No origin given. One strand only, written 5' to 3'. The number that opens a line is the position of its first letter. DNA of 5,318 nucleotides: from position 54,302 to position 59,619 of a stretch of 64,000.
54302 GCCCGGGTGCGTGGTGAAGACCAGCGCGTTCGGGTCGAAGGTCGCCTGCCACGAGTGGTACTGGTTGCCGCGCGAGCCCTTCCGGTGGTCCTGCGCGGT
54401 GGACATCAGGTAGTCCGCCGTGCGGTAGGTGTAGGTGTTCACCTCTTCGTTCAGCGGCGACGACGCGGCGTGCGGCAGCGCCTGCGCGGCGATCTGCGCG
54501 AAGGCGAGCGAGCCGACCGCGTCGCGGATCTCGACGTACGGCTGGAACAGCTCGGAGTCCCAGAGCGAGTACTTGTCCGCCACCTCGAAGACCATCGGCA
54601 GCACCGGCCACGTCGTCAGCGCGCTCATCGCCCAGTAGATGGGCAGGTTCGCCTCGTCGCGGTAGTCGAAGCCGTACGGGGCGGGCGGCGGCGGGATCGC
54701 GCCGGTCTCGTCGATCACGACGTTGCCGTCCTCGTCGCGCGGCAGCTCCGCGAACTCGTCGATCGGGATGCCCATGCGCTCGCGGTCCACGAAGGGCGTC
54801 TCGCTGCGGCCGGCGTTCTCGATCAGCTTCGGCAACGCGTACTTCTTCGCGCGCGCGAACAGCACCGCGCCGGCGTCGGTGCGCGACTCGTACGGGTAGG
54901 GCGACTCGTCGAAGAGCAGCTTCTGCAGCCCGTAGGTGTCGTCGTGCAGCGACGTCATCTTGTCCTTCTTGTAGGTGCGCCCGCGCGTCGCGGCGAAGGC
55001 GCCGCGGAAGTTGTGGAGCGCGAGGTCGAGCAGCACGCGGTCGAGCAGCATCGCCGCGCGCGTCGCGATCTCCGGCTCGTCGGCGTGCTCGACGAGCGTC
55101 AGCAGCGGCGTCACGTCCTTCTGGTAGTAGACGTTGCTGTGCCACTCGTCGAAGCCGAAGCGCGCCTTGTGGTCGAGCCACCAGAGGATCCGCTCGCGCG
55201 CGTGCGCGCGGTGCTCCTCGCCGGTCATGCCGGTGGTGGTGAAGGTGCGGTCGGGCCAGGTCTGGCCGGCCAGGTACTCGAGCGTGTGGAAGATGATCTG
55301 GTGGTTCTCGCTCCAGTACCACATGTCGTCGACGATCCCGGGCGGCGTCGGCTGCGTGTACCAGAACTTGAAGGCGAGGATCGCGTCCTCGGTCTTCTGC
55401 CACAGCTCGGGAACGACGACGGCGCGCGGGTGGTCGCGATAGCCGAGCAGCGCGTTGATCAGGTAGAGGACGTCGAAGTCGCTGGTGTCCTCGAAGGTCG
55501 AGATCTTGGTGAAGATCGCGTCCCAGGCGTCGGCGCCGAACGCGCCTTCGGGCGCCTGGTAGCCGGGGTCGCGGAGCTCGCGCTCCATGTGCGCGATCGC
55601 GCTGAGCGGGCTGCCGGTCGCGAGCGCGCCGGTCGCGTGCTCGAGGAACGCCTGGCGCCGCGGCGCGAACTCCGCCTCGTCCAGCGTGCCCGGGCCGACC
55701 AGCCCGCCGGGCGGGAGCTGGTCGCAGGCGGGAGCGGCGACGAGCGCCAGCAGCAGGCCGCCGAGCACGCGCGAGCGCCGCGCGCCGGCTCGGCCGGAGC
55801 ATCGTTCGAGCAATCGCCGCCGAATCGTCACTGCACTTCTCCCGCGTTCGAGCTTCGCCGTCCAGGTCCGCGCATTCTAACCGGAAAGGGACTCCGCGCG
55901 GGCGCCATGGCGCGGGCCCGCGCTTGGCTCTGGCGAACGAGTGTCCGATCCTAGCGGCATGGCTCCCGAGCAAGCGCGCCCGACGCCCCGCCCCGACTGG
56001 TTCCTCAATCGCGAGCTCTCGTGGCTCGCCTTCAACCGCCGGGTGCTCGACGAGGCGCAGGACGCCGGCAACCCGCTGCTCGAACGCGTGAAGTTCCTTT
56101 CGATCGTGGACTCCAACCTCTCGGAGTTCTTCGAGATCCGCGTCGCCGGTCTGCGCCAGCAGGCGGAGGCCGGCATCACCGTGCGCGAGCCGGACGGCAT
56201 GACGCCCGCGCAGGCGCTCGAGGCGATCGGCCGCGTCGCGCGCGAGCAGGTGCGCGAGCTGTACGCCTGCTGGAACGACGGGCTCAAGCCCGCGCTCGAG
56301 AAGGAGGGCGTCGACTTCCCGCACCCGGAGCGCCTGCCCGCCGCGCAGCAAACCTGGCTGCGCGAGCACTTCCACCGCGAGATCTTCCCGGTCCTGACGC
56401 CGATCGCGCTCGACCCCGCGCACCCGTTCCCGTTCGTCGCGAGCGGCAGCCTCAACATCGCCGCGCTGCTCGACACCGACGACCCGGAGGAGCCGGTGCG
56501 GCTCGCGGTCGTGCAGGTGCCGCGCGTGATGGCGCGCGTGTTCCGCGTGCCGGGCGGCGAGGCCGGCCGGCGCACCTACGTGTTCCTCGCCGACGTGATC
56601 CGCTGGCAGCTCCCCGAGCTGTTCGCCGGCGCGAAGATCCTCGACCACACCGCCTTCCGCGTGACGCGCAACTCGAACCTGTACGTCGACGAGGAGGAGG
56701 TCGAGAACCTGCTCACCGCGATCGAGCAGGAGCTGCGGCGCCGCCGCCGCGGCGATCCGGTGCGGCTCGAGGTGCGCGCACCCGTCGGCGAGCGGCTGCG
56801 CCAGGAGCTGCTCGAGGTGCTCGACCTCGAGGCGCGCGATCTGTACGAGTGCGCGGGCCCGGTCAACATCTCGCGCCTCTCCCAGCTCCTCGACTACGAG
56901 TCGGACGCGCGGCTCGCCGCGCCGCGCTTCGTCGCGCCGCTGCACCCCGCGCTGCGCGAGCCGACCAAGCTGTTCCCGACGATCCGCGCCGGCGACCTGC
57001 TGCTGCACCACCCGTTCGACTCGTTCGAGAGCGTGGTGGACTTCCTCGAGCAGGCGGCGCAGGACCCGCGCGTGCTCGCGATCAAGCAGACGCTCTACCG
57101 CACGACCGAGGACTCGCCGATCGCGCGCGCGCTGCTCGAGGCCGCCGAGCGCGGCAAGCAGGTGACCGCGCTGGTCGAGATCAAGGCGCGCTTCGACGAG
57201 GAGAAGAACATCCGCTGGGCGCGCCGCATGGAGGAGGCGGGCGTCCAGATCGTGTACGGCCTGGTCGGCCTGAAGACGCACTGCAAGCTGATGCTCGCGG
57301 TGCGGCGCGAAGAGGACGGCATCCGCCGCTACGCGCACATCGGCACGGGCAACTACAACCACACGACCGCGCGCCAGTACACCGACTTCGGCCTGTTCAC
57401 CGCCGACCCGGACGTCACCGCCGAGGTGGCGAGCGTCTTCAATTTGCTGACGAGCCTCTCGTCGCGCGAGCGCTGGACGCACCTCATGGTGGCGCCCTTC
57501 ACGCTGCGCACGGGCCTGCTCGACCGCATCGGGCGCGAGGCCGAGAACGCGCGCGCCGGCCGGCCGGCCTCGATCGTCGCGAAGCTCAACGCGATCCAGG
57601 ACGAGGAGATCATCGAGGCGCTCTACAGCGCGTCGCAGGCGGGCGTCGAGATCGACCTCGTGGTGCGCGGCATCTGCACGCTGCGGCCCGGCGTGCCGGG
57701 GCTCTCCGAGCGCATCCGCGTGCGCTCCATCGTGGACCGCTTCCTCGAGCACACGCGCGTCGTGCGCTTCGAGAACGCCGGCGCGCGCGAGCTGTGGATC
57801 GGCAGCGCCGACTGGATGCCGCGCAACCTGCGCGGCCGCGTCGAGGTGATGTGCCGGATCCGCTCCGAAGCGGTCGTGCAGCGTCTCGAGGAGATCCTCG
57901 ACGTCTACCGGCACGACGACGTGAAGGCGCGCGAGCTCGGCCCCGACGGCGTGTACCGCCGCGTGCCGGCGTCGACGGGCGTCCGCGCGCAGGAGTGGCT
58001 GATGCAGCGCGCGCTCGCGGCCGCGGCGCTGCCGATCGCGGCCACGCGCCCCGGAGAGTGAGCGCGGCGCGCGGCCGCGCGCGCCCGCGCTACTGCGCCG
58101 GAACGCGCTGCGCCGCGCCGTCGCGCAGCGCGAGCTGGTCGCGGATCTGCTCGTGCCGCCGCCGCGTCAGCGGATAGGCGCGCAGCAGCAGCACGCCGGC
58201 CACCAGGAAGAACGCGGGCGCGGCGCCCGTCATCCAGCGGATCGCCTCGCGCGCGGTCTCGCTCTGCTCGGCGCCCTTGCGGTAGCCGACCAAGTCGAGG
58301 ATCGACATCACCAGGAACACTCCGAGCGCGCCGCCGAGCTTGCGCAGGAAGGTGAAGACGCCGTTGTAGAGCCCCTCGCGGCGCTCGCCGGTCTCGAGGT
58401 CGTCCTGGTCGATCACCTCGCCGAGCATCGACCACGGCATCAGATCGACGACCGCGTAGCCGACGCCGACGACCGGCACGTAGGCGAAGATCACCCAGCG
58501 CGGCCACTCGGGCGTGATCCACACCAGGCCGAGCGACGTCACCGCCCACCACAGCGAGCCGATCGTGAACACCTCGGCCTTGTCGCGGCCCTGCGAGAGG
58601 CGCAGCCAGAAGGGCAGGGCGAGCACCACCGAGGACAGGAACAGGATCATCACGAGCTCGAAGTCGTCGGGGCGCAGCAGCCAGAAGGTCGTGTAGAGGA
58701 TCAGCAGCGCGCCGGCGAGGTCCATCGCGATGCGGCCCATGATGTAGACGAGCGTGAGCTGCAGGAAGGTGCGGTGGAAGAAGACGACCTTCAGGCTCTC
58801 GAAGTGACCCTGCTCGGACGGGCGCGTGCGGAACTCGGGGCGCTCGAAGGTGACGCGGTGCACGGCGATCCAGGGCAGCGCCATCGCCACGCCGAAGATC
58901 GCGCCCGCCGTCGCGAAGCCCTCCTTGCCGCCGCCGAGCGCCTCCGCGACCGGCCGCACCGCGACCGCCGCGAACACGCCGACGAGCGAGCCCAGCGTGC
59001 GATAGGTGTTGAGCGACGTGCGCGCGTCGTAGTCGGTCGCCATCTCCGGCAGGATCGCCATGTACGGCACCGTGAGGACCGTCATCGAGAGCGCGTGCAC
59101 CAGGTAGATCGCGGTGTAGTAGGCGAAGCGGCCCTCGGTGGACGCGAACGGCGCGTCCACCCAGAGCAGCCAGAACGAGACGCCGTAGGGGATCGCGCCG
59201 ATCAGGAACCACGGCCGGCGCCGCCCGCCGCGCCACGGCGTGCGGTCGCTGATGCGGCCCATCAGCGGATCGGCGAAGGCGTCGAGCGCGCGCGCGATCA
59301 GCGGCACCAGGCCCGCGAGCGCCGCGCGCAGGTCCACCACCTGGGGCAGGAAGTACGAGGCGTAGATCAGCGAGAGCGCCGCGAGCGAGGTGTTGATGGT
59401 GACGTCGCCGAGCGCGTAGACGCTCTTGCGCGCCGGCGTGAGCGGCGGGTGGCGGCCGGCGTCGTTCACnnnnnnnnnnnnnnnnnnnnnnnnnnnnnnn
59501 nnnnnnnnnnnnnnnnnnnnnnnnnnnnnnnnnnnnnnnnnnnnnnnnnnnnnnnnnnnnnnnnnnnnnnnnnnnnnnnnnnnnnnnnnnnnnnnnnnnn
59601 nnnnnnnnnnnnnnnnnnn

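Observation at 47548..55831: Cytoplasmic and lipoprotein paralogues of one unknown large protein, with the exported copy beside a lipoprotein sulfatase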

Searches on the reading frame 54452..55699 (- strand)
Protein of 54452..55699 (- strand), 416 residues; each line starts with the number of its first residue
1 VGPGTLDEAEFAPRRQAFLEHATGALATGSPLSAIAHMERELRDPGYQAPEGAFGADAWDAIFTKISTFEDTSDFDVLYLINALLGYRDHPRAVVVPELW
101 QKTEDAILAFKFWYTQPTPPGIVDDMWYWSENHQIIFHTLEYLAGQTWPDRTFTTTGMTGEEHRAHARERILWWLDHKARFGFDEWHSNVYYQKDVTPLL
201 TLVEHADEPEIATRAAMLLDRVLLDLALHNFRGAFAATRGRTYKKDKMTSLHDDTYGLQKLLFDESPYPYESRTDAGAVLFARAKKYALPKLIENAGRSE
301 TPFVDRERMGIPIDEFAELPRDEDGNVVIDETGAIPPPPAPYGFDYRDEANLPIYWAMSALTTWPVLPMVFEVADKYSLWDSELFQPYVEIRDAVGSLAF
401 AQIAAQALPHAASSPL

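Call 76: predict_structure(alignment_id=A2)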
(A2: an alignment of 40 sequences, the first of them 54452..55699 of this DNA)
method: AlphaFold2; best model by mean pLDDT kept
length: 416 residues; sequences in the alignment: 40
mean_pLDDT: 90.8   pTM: 0.91
mean pLDDT of the five models: 90.8, 90.3, 90.2, 89.5, 88.7
residues with pLDDT >= 90: 290; 70-90: 103; 50-70: 21; < 50: 2
segments of 3 or more residues with pLDDT < 50: none
pLDDT, mean of each block of 10 residues (from residue 1): 79 96 98 98 97 98 96 96 98 96 98 92 90 95 99 97 98 94 78 93 98 97 87 64 75 88 88 95 96 89 68 89 97 94 91 88 90 90 85 86 89 76
secondary structure, 60 per line:
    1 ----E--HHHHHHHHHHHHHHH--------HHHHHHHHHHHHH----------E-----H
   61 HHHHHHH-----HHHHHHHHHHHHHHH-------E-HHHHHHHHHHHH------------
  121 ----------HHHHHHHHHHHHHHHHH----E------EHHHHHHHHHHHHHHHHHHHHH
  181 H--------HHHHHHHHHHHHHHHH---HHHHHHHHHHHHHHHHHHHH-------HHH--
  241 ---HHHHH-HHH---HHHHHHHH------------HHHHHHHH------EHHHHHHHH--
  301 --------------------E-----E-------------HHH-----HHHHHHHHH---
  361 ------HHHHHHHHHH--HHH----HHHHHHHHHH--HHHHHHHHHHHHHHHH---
elements in order: H8-22 H31-43 H60-67 H73-87 H97-108 H131-147 H160-181 H190-205 H209-228 H244-248 H256-263 H276-283 H291-298 H349-357 H367-376 H386-395 H398-413

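Call 79: fold_search(model_id=the predicted structure, library=pdb)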
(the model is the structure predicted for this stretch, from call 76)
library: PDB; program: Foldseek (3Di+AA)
matches with E <= 10: 233; with E <= 0.001: 0
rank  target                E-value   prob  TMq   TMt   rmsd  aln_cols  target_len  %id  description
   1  9qk2_B                3.3e-01  0.69  0.31  0.23  10.8       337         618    9  Structure of the Complement classical and lectin pathway C3 convertase in complex with substrate C3 (released 2025-12-24)
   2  4iar                  5.1e-01  0.08  0.12  0.13  24.0       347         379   11  Crystal structure of the chimeric protein of 5-HT1B-BRIL in complex with ergotamine (PSI Community Target) (released 2013-03-13)
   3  1hzf                  6.6e-01  0.47  0.29  0.36  10.6       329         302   10  C4ADG FRAGMENT OF HUMAN COMPLEMENT FACTOR C4A (released 2002-10-09)
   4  8fbj                  7.2e-01  0.07  0.10  0.12  20.0       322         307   14  Improving the secretion of designed protein assemblies through negative design of cryptic transmembrane domains (released 2023-03-22)
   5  8fbk                  8.5e-01  0.21  0.16  0.27  15.7       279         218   12  Improving the secretion of designed protein assemblies through negative design of cryptic transmembrane domains (released 2023-03-22)
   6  9l2d_A                8.9e-01  0.10  0.15  0.12  17.9       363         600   13  Structure of SARM1 bound to M1 in the intermediate state 1 (released 2025-03-12)
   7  6gkf_D                9.3e-01  0.20  0.19  0.29  15.9       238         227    8  Structure of 14-3-3 gamma in complex with caspase-2 14-3-3 binding motif Ser139 (released 2018-10-17)
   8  7lcz_B                1.0e+00  0.15  0.20  0.23  14.5       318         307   11  Crystal structure of the ARM domain from Drosophila SARM1 in complex with NMN (released 2021-03-10)
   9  4ib4                  1.1e+00  0.06  0.11  0.12  24.8       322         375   14  Crystal structure of the chimeric protein of 5-HT2B-BRIL in complex with ergotamine (released 2013-03-13)
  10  4u4j                  1.2e+00  0.30  0.28  0.10  11.4       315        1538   12  Crystal structure of Salmonella alpha-2-macroglobulin mutant Y1175G (released 2014-09-17)
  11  4u4w_A                1.2e+00  0.05  0.12  0.11  20.2       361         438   10  Structure of a nitrate/nitrite antiporter NarK in nitrate-bound occluded state (released 2015-07-15)
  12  5k7v_A                1.3e+00  0.10  0.14  0.20  20.7       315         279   12  Computational Design of Self-Assembling Cyclic Protein Homooligomers (released 2017-04-12)
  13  6wh4_A                1.3e+00  0.06  0.10  0.10  22.6       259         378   12  Crystal structure of HTR2A with inverse agonist (released 2020-09-23)
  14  6ysq_D                1.4e+00  0.30  0.32  0.23  10.8       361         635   10  The hC4Nb8 complement inhibitory nanobody in complex with C4b (released 2020-06-24)
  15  4f52_E                1.4e+00  0.10  0.16  0.14  19.0       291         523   11  Structure of a Glomulin-RBX1-CUL1 complex (released 2012-09-19)
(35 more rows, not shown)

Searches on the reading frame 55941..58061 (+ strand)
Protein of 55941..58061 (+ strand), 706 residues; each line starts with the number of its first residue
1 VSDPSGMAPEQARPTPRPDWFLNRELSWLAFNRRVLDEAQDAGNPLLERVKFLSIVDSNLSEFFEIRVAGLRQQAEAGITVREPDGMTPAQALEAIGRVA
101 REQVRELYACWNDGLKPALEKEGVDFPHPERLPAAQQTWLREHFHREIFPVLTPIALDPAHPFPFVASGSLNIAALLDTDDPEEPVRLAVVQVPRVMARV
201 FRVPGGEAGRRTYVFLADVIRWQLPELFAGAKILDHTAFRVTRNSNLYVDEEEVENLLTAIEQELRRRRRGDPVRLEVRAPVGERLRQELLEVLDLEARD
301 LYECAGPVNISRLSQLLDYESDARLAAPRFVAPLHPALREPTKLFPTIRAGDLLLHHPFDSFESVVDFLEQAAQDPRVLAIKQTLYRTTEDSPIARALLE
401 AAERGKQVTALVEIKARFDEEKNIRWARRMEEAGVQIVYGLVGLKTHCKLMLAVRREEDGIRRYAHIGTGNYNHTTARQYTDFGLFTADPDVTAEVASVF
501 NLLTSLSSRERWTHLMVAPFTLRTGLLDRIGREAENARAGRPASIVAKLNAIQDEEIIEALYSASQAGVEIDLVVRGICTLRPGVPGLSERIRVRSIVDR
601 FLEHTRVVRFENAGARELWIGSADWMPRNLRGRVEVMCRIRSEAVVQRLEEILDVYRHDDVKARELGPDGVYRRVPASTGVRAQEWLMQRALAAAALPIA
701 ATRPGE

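Call 12: search_protein_families(library=pfam, proteins=[window:55941-58061:+], max_evalue=0.01)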
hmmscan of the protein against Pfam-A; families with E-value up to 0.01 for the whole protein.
window:55941-58061:+ (706 aa): 5 families
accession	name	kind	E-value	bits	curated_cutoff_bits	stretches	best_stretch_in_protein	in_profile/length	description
PF17941.7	PP_kinase_C_1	-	8.4e-75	250.4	25.7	1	344-507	2-165/167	Polyphosphate kinase C-terminal domain 1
PF13090.12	PP_kinase_C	-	1.1e-65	220.7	25.8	1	515-677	1-163/172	Polyphosphate kinase C-terminal domain 2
PF02503.22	PP_kinase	-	9.6e-59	198.6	31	1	136-316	2-183/183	Polyphosphate kinase middle domain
PF13089.11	PP_kinase_N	-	1.4e-38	131.9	23.8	1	21-126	1-106/107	Polyphosphate kinase N-terminal domain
PF13091.12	PLDc_2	-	1.8e-15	57.4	27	2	388-501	19-129/132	PLD-like domain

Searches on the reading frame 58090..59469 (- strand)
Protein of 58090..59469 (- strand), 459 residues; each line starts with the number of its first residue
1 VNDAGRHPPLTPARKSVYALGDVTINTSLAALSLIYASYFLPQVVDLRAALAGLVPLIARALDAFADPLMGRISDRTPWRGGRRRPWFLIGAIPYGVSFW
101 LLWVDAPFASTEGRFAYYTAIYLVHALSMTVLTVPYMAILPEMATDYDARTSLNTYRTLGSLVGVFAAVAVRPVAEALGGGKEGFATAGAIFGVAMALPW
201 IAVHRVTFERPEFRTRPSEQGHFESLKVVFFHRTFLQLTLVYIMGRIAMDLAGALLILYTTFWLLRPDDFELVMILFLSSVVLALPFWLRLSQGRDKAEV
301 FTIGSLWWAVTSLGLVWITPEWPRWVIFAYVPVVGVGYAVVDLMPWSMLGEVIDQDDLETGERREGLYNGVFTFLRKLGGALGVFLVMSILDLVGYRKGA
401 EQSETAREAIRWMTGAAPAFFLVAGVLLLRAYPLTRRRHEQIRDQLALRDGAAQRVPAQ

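Call 12: search_protein_families(library=pfam, proteins=[window:58090-59469:-], max_evalue=0.01)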
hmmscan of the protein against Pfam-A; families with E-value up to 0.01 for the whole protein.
window:58090-59469:- (459 aa): 3 families
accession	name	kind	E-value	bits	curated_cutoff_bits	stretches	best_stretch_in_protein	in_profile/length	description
PF13347.12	MFS_2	-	1.1e-80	271.8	27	1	18-436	2-427/427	MFS/sugar transport protein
PF07690.21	MFS_1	-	9.2e-15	54.8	33.4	2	27-259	5-228/347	Major Facilitator Superfamily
PF03092.22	BT1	-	0.00011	21.5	22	1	36-198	11-170/432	BT1 family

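Call 67: search_protein_families(library=ncbifam, proteins=[window:58090-59469:-], max_evalue=0.00001)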
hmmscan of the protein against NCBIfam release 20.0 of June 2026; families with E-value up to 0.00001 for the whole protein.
window:58090-59469:- (459 aa): 5 families
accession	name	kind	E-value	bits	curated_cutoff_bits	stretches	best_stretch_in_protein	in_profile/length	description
TIGR00792.1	gph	subfamily_domain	4.3e-72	243.1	231.35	1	17-447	3-435/437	glycoside-pentoside-hexuronide (GPH):cation symporter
NF007237.0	PRK09669.1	subfamily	6.3e-54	183.3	610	1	14-450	10-446/461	putative symporter YagG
NF007353.0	PRK09848.1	equivalog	2.4e-43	148.6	528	1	18-451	13-446/457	glucuronide transporter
NF007749.0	PRK10429.1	equivalog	9.3e-41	140.1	456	1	13-447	6-448/473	melibiose:sodium transporter MelB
NF008526.0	PRK11462.1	equivalog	1.6e-40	139.3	836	1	15-449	11-445/460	glycoside-pentoside-hexuronide family transporter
